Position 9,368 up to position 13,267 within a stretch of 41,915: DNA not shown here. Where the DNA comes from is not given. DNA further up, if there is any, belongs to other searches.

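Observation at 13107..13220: C11 tract splits a strong SD+ATG+lipoprotein signal peptide from the 1237-aa Kelch/HExxH/MopE protein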

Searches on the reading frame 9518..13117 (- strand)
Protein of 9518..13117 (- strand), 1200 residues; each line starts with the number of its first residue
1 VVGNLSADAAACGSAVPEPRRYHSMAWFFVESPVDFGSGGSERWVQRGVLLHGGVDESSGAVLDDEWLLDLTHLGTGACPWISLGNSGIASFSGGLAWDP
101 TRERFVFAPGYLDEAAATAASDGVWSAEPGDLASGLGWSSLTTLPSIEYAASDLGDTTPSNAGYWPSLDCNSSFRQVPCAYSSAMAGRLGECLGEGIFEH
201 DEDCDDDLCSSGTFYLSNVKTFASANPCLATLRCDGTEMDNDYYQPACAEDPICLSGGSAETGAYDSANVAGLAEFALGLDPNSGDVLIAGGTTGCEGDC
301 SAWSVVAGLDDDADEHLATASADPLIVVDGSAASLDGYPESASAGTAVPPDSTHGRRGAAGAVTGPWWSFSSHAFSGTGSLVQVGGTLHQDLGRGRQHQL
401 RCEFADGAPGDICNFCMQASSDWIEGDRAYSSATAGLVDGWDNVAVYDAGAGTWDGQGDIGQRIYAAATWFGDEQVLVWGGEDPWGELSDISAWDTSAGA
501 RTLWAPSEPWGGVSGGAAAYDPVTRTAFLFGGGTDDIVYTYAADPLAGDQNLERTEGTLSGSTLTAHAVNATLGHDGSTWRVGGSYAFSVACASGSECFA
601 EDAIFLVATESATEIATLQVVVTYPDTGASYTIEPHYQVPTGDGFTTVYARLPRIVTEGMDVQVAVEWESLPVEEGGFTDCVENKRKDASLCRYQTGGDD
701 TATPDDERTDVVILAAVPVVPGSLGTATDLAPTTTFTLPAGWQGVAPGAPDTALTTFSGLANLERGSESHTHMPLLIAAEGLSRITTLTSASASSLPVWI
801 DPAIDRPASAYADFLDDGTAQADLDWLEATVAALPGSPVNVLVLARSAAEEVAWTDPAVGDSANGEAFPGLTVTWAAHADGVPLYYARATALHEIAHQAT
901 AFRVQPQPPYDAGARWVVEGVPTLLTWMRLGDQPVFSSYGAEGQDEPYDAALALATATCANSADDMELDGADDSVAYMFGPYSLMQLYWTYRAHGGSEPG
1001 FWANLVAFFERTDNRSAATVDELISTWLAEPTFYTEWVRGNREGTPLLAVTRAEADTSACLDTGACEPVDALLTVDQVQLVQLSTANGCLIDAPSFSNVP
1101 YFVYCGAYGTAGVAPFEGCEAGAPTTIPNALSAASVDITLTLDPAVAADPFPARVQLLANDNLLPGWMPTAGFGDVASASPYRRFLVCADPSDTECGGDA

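Call 40: search_protein_representatives(protein=window:9518-13117:-)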
Query: 1200 residues. Proteins with E-value up to 0.001 (for the whole library): 39; up to 1e-10: 28; up to 1e-30: 13. The best 39 are listed.
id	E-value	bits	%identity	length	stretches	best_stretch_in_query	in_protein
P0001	0.0e+00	2747.0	100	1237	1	1-1200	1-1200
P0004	2.1e-293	992.9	48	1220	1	33-1200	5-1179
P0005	6.2e-255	865.5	43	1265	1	7-1199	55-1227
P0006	4.9e-234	796.2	40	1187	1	60-1199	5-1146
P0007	6.3e-125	434.8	36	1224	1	25-1199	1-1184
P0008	8.5e-105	368.1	46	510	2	863-1199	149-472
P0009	3.5e-94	333.0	47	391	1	412-800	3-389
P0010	2.6e-87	310.2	47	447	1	801-1200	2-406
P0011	4.0e-80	286.4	31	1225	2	25-961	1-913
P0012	4.9e-52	193.4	30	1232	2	228-1176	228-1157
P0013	5.8e-45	169.9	42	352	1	914-1199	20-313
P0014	6.8e-43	163.1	31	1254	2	246-1174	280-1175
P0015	1.1e-36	142.5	48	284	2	9-140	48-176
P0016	1.5e-28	115.6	31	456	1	43-503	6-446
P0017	5.4e-26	107.1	32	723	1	564-1178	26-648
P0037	7.9e-07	43.6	36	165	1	12-102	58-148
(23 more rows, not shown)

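Call 47: find_encoding_contigs(protein=P0037, flank=3000, max_places=3)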
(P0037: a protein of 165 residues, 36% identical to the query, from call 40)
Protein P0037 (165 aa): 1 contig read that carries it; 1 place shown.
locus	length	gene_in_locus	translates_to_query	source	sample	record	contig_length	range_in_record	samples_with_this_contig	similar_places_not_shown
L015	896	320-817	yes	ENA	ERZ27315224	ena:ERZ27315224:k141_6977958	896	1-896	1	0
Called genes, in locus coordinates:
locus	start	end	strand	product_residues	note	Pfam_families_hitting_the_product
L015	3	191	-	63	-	?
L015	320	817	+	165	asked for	-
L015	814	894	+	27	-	?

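Call 49: find_homologous_proteins(query=A3, max_evalue=0.001)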
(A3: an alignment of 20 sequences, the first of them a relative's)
Query A3 (20 sequences) (1224 aa, profile of the alignment): 8 proteins with E <= 0.001 among 8000 candidates.
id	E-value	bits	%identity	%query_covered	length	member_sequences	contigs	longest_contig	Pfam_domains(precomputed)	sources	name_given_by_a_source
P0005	0.0e+0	1263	32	100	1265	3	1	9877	-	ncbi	-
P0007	0.0e+0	1203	100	100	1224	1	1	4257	-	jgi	jgi:hypothetical protein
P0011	0.0e+0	1151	31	100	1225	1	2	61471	PF24681.2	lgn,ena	-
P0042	0.0e+0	1106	77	100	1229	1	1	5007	-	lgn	-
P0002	3.9e-296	1004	34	100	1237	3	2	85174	-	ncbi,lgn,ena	-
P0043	1.2e-10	58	39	5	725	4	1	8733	PF13418.13,PF24681.2,PF13854.13,PF13415.13,PF24981.2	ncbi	-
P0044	2.5e-10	57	33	9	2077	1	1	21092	PF07646.22,PF13418.13,PF24681.2,PF13415.13,PF24981.2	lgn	-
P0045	4.9e-4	36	28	5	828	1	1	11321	PF07646.22,PF13418.13,PF12768.14,PF24681.2,PF17164.11,PF13415.13,PF24981.2,PF13540.13,PF01344.32,PF25210.2,PF18755.7,PF24996.1,PF07250.18,PF13964.13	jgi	jgi:N-acetylneuraminic acid mutarotase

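Call 50: find_encoding_contigs(protein=P0007, flank=3000, max_places=4)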
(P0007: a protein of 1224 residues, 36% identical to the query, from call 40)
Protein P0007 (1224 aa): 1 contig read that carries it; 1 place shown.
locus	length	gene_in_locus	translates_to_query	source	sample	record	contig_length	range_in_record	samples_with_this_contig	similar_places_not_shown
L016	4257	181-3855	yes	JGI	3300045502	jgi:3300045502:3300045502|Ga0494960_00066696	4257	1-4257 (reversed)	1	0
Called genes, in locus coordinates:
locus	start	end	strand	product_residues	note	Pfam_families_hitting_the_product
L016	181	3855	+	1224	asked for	-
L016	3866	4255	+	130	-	?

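Call 51: find_encoding_contigs(protein=P0011, flank=10000, max_places=4)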
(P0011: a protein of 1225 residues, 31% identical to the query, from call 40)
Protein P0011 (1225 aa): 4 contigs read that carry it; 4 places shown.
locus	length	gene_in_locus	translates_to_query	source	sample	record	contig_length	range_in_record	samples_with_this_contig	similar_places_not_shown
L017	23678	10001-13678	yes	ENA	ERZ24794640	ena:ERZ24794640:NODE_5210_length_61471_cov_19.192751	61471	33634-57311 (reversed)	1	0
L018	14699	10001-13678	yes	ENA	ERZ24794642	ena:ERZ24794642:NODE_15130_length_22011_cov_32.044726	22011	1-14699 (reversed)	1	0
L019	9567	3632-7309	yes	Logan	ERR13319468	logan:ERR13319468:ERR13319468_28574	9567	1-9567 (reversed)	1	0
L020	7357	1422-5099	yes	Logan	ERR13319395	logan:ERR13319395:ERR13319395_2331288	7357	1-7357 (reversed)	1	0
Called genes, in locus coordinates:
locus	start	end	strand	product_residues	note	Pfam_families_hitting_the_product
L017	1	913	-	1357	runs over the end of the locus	PF00905:Transpeptidase (weak)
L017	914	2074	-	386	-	-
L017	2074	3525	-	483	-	-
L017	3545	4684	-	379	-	-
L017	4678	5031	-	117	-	PF01476:LysM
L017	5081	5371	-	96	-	-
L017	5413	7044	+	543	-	PF01268:FTHFS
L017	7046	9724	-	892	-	-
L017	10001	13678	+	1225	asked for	PF24681:Kelch_KLHDC2_KLHL20_DRC7 (faint)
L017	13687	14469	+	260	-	-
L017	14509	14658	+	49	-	PF01268:FTHFS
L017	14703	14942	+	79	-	PF22513:FitA-like_RHH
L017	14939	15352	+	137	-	PF01850:PIN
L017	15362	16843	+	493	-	PF01257:2Fe-2S_thioredx, PF22461:SLBB_2 (faint), PF01512:Complex1_51K, PF10531:SLBB, PF10589:NADH_4Fe-4S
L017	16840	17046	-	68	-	-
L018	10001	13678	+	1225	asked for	PF24681:Kelch_KLHDC2_KLHL20_DRC7 (faint)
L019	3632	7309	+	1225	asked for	PF24681:Kelch_KLHDC2_KLHL20_DRC7 (faint)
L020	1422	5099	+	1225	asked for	PF24681:Kelch_KLHDC2_KLHL20_DRC7 (faint)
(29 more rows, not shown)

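Call 52: find_encoding_contigs(protein=P0042, flank=3000, max_places=4)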
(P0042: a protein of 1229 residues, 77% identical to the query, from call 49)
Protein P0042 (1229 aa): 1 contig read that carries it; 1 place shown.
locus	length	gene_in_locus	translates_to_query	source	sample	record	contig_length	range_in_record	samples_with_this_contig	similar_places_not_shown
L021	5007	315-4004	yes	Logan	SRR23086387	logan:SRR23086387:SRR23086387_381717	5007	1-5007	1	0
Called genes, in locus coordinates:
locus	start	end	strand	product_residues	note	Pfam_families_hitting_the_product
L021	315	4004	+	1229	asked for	-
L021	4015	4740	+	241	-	-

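Call 53: find_encoding_contigs(protein=P0005, flank=5000, max_places=4)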
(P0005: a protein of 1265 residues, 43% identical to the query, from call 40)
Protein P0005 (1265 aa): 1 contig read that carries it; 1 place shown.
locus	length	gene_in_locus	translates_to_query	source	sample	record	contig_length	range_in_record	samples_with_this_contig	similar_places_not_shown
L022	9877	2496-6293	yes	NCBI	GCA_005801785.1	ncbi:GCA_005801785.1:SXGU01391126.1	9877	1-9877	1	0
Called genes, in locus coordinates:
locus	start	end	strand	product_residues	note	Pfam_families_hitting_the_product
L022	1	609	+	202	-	?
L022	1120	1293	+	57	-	-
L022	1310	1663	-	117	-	-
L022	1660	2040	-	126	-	-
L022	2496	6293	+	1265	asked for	-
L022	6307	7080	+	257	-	-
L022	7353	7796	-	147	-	-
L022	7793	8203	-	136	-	PF01850:PIN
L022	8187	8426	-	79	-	PF01402:RHH_1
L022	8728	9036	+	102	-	-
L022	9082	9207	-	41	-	-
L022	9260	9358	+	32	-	-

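Call 73: predict_structure(alignment_id=A4)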
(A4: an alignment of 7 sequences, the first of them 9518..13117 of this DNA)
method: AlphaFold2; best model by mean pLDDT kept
length: 1200 residues; sequences in the alignment: 7
mean_pLDDT: 39.7   pTM: 0.27
mean pLDDT of the five models: 39.7, 38.7, 37.7, 36.5, 34.6
residues with pLDDT >= 90: 0; 70-90: 86; 50-70: 230; < 50: 884
segments of 3 or more residues with pLDDT < 50: 1-9, 113-119, 144-223, 242-581, 609-611, 642-644, 671-719, 721-1045, 1061-1066, 1080-1093, 1121-1128, 1159-1183, 1194-1200
pLDDT, mean of each block of 10 residues (from residue 1): 37 60 61 68 71 66 74 65 73 58 70 43 71 77 43 22 28 43 27 23 30 26 50 52 45 41 23 25 28 26 23 24 35 33 23 23 31 37 27 25 32 26 26 23 28 30 29 35 31 37 32 32 35 30 27 24 25 33 54 52 60 62 73 70 57 68 63 32 27 28 25 36 40 37 26 25 22 21 36 36 33 36 40 28 29 25 23 26 25 26 21 23 28 27 29 28 24 31 40 41 45 39 41 42 51 64 51 64 28 50 61 58 43 68 62 59 32 32 55 43
secondary structure, 60 per line:
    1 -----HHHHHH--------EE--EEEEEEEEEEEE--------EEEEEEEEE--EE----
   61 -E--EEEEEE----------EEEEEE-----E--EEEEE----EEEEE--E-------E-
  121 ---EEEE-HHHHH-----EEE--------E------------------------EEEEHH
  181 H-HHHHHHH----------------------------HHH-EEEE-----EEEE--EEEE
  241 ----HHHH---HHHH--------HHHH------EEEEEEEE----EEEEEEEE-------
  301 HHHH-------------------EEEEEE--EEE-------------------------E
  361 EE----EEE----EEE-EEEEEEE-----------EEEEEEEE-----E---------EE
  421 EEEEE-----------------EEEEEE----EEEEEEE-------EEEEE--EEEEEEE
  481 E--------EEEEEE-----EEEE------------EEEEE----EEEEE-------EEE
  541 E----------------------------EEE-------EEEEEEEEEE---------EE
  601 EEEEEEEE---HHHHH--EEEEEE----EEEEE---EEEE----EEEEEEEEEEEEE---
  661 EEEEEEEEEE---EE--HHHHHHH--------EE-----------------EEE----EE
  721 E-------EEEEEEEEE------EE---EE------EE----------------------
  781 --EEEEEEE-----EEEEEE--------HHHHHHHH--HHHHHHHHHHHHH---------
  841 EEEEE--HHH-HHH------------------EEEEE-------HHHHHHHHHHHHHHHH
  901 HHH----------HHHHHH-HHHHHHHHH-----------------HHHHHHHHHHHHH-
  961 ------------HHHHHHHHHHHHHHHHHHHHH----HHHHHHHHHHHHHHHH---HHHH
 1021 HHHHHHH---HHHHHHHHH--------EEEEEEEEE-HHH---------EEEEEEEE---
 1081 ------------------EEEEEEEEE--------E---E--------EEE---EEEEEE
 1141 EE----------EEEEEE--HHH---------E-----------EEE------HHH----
elements in order (helices of 4 or more, strands of 3 or more residues): H6-11 E24-35 E44-52 E65-70 E81-86 E95-99 E104-108 E124-127 H129-133 E139-141 E175-178 H183-189 E222-225 E231-234 E237-240 H245-248 H252-255 H264-267 E274-281 E286-293 H301-304 E324-329 E332-334 E360-362 E367-369 E374-376 E378-384 E396-403 E419-425 E443-448 E453-459 E467-471 E474-481 E490-495 E501-504 E517-521 E526-530 E538-541 E570-572 E580-589 E599-608 H612-616 E619-624 E629-633 E637-640 E645-657 E661-670 H678-684 E712-714 E719-721 E729-737 E783-789 E795-800 H809-816 H819-831 E841-845 E873-877 H885-903 H914-919 H921-929 H947-959 H973-993 H998-1013 H1017-1027 H1031-1039 E1048-1056 E1070-1077 E1099-1107 E1129-1131 E1135-1142 E1153-1158 E1185-1187

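Call 74: search_solved_structures(query=A3, max_evalue=1, show_alignments=2)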
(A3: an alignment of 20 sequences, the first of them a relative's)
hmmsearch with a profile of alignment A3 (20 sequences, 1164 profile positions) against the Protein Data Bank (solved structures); distinct sequences matched with E-value up to 1: 99 (the best 60 are shown).
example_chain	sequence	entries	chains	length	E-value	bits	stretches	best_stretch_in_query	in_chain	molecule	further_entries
6a8z_A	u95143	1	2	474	1e-06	30.3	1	622-882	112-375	Zinc metalloprotease, putative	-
6iff_A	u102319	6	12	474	4.3e-05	24.9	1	622-882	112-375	Zinc metalloprotease | Zinc metalloprotease, putative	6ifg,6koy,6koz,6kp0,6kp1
2vov_A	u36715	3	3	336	0.00031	22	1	1120-1160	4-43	SURFACE-ASSOCIATED PROTEIN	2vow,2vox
3mdj_A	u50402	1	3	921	0.00037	21.8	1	825-903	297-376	Endoplasmic reticulum aminopeptidase 1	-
6mgq_A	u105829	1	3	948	0.00039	21.7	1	825-903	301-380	Endoplasmic reticulum aminopeptidase 1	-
7z28_A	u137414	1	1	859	0.00057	21.2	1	825-903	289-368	Endoplasmic reticulum aminopeptidase 1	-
6t6r_A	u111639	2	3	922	0.00057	21.1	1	825-903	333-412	Endoplasmic reticulum aminopeptidase 1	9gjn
9gjs_A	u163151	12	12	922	0.00058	21.1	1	825-903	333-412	Endoplasmic reticulum aminopeptidase 1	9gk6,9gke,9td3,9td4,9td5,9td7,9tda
6ryf_A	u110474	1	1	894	0.0006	21.1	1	825-903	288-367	Endoplasmic reticulum aminopeptidase 1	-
2yd0_A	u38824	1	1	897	0.0006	21.1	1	825-903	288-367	ENDOPLASMIC RETICULUM AMINOPEPTIDASE 1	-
6q4r_A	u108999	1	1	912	0.00061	21.1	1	825-903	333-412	Endoplasmic reticulum aminopeptidase 1,Endoplasmic reticulum aminopeptidase 1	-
6m8p_A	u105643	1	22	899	0.00062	21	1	825-903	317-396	Endoplasmic reticulum aminopeptidase 1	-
6rqx_A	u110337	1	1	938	0.00063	21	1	825-903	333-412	Endoplasmic reticulum aminopeptidase 1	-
3qnf_A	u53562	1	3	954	0.00065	21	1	825-903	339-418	Endoplasmic reticulum aminopeptidase 1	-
8t41_A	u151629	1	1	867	0.00067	20.9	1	696-922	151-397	Aminopeptidase N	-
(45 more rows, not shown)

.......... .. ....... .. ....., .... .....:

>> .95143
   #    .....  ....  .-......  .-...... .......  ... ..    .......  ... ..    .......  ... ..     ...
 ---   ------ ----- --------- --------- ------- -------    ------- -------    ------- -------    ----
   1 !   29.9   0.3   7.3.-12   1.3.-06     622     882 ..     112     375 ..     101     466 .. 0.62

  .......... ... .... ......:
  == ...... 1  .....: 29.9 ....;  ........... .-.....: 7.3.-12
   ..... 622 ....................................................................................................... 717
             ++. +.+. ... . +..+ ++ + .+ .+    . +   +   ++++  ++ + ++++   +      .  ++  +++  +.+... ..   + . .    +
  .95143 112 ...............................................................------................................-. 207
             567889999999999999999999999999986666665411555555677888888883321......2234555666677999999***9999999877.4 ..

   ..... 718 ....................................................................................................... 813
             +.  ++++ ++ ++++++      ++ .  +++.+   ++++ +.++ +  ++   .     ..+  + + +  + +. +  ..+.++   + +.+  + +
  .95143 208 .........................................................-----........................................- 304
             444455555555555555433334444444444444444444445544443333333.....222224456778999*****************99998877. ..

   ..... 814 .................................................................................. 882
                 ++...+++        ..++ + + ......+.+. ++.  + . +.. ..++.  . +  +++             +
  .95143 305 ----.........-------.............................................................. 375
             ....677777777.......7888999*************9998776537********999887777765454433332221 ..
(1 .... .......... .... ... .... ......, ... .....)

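Call 75: search_protein_families(library=pfam, alignment_id=A3, max_evalue=0.1)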
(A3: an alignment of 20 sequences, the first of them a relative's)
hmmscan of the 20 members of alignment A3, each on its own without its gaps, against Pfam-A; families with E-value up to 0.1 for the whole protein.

A. member 1, P0007 (1224 aa): 2 families
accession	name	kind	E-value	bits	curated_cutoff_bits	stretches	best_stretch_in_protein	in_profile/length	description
PF11617.13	Cu-binding_MopE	-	0.0038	17.9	27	1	1195-1222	1-26/30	Putative metal-binding motif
PF24681.1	Kelch_KLHDC2_KLHL20_DRC7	-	0.021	14.5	50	0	449-515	8-75/221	KLHDC2/KLHL20/DRC7 Kelch-repeats domain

B. families by the number of members that match (of 20 scanned): 10 families
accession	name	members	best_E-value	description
PF13418.12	Kelch_4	15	3.2e-10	Galactose oxidase, central domain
PF24681.1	Kelch_KLHDC2_KLHL20_DRC7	14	2.9e-10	KLHDC2/KLHL20/DRC7 Kelch-repeats domain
PF24981.1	Beta-prop_ATRN-LZTR1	8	1.1e-10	Attractin/LZTR1 beta-propeller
PF13415.12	Kelch_3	7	4.1e-07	Galactose oxidase, central domain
PF11617.13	Cu-binding_MopE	6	7.6e-07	Putative metal-binding motif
PF01344.31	Kelch_1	2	0.022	Kelch motif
PF13964.12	Kelch_6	1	0.0014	Kelch motif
PF01433.26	Peptidase_M1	1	0.0063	Peptidase family M1 domain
PF06651.16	DUF1163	1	0.06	Protein of unknown function (DUF1163)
PF18200.7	Big_11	1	0.095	Bacterial Ig-like domain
